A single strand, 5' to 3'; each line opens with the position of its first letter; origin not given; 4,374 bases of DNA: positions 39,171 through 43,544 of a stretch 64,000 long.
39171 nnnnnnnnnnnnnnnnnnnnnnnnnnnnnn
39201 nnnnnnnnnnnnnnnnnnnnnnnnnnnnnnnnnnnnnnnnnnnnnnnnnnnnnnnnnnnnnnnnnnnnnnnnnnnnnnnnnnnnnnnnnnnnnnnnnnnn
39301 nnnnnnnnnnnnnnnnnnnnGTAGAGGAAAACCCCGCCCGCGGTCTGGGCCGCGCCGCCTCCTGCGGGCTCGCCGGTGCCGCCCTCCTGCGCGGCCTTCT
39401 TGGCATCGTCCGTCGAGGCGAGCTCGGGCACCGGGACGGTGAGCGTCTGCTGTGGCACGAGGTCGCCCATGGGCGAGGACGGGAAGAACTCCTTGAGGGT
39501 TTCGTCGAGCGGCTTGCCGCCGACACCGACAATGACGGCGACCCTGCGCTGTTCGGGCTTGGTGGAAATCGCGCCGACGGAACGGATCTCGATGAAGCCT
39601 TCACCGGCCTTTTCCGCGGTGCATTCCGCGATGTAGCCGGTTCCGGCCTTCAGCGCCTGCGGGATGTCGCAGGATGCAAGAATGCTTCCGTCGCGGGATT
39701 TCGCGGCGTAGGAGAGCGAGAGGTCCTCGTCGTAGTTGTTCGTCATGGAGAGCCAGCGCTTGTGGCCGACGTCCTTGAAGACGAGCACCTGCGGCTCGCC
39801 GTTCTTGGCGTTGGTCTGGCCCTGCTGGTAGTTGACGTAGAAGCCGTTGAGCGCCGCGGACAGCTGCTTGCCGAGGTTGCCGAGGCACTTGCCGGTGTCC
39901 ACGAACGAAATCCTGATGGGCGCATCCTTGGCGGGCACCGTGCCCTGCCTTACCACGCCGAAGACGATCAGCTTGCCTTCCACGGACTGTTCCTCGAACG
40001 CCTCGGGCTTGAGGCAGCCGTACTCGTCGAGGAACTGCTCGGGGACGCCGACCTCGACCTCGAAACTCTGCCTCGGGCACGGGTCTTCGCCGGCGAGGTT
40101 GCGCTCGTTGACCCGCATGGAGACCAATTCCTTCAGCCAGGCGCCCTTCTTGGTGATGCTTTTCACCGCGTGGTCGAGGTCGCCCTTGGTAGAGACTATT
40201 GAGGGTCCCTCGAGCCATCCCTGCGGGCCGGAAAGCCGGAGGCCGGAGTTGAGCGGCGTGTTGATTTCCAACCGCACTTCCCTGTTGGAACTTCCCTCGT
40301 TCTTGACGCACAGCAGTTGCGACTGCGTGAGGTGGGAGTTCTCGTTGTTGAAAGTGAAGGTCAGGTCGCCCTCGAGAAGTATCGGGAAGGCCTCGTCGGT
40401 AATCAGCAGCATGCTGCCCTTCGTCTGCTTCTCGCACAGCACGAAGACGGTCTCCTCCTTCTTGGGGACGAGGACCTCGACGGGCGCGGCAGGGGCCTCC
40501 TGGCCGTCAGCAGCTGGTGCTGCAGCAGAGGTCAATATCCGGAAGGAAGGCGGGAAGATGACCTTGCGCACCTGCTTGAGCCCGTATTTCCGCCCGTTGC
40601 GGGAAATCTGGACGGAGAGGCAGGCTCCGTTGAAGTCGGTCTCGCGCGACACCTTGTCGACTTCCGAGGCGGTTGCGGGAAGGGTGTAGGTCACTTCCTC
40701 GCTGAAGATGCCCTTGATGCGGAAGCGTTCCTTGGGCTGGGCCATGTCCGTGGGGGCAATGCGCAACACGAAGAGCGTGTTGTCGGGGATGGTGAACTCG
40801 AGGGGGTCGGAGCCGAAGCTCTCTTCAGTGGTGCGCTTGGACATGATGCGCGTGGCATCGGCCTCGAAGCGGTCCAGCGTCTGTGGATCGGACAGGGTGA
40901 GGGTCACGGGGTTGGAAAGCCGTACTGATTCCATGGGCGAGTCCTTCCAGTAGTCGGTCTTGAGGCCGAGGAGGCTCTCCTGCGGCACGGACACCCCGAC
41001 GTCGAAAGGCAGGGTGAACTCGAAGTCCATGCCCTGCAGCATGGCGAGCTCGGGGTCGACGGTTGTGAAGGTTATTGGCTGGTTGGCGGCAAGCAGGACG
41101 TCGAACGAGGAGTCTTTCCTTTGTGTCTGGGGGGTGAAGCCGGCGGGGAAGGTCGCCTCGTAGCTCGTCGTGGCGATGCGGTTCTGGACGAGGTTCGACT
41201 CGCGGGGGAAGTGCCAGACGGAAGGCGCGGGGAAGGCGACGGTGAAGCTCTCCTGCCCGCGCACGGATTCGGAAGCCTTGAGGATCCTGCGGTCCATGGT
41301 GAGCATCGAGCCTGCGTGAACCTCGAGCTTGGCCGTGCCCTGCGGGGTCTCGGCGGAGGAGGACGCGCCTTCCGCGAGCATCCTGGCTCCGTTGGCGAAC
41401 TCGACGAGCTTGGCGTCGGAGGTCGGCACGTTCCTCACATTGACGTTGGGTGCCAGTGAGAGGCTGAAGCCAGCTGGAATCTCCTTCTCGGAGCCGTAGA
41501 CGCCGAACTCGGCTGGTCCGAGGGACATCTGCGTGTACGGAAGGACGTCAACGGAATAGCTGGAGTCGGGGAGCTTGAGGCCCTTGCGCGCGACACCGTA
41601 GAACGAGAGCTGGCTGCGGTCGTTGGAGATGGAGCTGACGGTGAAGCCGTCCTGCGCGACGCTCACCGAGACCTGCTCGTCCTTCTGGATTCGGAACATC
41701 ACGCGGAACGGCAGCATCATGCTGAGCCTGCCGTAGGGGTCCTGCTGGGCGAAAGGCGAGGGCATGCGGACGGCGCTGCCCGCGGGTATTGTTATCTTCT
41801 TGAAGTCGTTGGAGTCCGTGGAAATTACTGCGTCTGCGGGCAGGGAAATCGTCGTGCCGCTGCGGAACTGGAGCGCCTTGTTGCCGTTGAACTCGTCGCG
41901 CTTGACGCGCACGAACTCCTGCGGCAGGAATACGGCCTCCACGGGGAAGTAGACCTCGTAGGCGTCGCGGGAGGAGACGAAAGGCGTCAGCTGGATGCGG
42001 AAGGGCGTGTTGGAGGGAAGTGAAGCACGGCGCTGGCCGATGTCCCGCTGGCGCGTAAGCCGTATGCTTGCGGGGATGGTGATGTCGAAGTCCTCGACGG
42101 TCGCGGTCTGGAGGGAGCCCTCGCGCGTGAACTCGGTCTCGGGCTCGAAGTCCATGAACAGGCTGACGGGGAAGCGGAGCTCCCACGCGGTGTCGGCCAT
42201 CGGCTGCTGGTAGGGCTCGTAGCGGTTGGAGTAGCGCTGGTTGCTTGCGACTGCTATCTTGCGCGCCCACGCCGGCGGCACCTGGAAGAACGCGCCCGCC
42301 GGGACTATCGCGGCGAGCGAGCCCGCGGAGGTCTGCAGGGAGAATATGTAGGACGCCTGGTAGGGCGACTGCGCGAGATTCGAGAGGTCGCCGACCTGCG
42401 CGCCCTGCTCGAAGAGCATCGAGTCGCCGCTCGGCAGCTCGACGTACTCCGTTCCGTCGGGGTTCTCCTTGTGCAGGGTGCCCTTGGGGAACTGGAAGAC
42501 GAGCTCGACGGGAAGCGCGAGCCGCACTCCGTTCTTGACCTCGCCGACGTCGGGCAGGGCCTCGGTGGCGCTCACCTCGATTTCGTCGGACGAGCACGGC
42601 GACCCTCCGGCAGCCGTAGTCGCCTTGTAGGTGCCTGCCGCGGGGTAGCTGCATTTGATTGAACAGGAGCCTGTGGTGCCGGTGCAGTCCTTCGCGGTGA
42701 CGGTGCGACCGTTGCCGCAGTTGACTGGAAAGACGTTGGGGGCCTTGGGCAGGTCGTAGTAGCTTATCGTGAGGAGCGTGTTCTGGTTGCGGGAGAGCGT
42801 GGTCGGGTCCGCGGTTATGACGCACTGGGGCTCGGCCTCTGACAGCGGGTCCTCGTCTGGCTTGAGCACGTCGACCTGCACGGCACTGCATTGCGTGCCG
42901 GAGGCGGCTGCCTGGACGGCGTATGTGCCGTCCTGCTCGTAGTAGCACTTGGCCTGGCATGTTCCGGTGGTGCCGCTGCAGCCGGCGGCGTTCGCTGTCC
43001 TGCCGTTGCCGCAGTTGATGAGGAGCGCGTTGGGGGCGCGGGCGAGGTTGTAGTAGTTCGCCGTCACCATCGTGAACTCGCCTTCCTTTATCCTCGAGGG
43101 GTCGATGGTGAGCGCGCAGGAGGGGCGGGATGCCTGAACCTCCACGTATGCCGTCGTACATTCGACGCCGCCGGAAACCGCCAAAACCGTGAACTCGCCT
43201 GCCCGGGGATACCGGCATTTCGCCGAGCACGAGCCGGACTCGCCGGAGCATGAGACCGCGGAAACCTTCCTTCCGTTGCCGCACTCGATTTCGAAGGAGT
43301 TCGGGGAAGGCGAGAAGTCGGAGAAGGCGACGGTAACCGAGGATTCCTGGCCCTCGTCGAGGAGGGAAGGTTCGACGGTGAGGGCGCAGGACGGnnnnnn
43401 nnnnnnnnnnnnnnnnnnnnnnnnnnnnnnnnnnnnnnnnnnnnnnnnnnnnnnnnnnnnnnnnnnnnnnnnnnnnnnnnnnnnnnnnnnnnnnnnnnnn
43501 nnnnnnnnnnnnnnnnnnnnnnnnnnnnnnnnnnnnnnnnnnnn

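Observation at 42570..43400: Three tandem Cys-rich modules with a CGNGR-...-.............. signature inside the giant gene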

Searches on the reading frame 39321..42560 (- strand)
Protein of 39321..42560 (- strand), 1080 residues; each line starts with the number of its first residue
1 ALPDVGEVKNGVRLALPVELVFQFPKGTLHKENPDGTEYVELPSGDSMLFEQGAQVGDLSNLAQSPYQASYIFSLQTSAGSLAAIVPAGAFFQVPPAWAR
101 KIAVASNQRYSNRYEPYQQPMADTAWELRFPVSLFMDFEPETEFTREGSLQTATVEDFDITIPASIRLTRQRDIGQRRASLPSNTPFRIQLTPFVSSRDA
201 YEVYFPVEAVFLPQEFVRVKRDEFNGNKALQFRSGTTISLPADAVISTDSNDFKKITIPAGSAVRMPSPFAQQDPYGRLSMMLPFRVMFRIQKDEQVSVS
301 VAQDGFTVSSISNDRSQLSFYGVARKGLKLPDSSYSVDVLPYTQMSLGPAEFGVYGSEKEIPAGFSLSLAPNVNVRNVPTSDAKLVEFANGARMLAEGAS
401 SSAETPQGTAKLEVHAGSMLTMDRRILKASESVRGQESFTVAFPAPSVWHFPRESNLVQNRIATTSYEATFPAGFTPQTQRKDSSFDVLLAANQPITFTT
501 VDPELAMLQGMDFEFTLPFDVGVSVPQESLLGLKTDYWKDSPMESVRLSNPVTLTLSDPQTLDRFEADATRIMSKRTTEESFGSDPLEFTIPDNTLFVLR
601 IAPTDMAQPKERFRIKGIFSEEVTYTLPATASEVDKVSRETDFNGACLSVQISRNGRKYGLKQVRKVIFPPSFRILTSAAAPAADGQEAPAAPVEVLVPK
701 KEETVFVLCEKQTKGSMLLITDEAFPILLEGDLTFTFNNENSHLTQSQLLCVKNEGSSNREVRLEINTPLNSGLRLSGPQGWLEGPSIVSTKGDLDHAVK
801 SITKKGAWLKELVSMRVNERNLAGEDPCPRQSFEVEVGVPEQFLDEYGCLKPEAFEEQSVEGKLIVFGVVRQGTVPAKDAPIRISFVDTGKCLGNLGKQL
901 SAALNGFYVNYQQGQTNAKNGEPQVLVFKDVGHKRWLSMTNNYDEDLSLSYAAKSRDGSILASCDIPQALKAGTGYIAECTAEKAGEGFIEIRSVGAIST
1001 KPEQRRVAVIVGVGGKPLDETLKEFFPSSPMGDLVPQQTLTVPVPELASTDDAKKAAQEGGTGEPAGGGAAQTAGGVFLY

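Call 65: search_solved_structures(query=window:39321-42560:-, max_evalue=1)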
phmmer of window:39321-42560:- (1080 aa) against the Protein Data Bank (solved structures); distinct sequences matched with E-value up to 1: 1.
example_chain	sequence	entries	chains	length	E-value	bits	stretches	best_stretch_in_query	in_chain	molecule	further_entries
9cyn_A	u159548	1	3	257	0.57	11.4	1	468-525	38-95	Endoflagellar filament sheath protein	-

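Call 68: search_protein_families(library=pfam, proteins=[window:39321-42560:-], max_evalue=1)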
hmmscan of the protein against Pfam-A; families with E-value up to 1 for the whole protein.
window:39321-42560:- (1080 aa): 1 family
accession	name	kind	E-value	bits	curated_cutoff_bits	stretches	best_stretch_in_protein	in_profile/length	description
PF07202.18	Tcp10_C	-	0.15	12.2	36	0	22-46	7-31/35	T-complex protein 10 C-terminus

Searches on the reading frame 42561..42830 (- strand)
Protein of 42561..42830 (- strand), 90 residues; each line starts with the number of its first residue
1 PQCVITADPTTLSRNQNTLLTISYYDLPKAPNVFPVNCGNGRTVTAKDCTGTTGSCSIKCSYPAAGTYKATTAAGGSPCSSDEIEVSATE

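Call 6: search_protein_families(library=pfam, proteins=[window:42561-42830:-], max_evalue=10)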
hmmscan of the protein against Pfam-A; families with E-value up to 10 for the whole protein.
window:42561-42830:- (90 aa): 1 family
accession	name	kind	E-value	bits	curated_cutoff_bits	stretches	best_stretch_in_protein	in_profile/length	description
PF19986.4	DUF6422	-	0.015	15.9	25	1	18-72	31-84/94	Family of unknown function (DUF6422)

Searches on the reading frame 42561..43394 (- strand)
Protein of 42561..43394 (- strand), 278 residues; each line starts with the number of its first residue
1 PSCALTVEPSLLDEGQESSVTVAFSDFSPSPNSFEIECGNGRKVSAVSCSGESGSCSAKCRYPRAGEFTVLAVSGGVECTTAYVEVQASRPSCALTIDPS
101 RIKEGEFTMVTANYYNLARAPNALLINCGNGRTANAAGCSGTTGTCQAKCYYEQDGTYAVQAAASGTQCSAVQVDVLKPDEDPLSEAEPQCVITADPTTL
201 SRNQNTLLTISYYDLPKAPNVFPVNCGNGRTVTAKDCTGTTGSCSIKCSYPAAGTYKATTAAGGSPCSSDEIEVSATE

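Call 6: search_protein_families(library=pfam, proteins=[window:42561-43394:-], max_evalue=10)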
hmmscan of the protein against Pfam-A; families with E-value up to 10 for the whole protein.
window:42561-43394:- (278 aa): 6 families
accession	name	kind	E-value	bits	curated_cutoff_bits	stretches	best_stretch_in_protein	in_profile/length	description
PF02369.22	Big_1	-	7.6e-06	26.4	34.9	3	133-175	48-91/93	Bacterial Ig-like domain (group 1)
PF00801.26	PKD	-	0.00034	21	23.5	1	7-82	4-74/80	PKD domain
PF24607.1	CBM_AftD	-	0.009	16.1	27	1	208-236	61-89/149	Arabinofuranosyltransferase D, third carbohydrate binding module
PF16164.10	VWA_N2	-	0.06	13.9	27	1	48-92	29-70/79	VWA N-terminal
PF17338.8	GP88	-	0.12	12.6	24.4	2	33-73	27-61/230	Gene product 88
PF04151.21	PPC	-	4.2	8.8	25.9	0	227-257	33-65/70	Bacterial pre-peptidase C-terminal domain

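Call 16: predict_structure(protein=window:42561-43394:-)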
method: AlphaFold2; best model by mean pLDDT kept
length: 278 residues; sequences in the alignment: 1
mean_pLDDT: 50.1   pTM: 0.34
mean pLDDT of the five models: 50.1, 47.8, 47.4, 45.8, 45.5
residues with pLDDT >= 90: 0; 70-90: 2; 50-70: 131; < 50: 145
segments of 3 or more residues with pLDDT < 50: 1-11, 13-28, 30-33, 39-55, 59-94, 98-101, 119-122, 165-167, 170-203, 262-264, 269-271, 274-278
pLDDT, mean of each block of 10 residues (from residue 1): 41 48 44 49 44 47 42 34 36 46 61 52 56 54 61 65 52 44 39 41 56 55 62 57 62 58 49 45
secondary structure, 60 per line:
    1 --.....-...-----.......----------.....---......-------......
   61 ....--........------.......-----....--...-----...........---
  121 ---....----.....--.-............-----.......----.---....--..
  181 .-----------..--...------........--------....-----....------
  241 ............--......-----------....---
elements in order: E3-7 E17-23 E34-38 E42-47 E55-64 E67-74 E81-87 E93-96 E107-117 E124-127 E132-136 E141-152 E158-164 E173-176 E206-213 E222-225 E231-234 E241-252 E255-260 E272-275

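Call 44: search_protein_families(library=ncbifam, proteins=[window:42561-43394:-], max_evalue=10)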
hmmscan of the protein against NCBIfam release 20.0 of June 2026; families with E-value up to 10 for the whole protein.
window:42561-43394:- (278 aa): 0 families
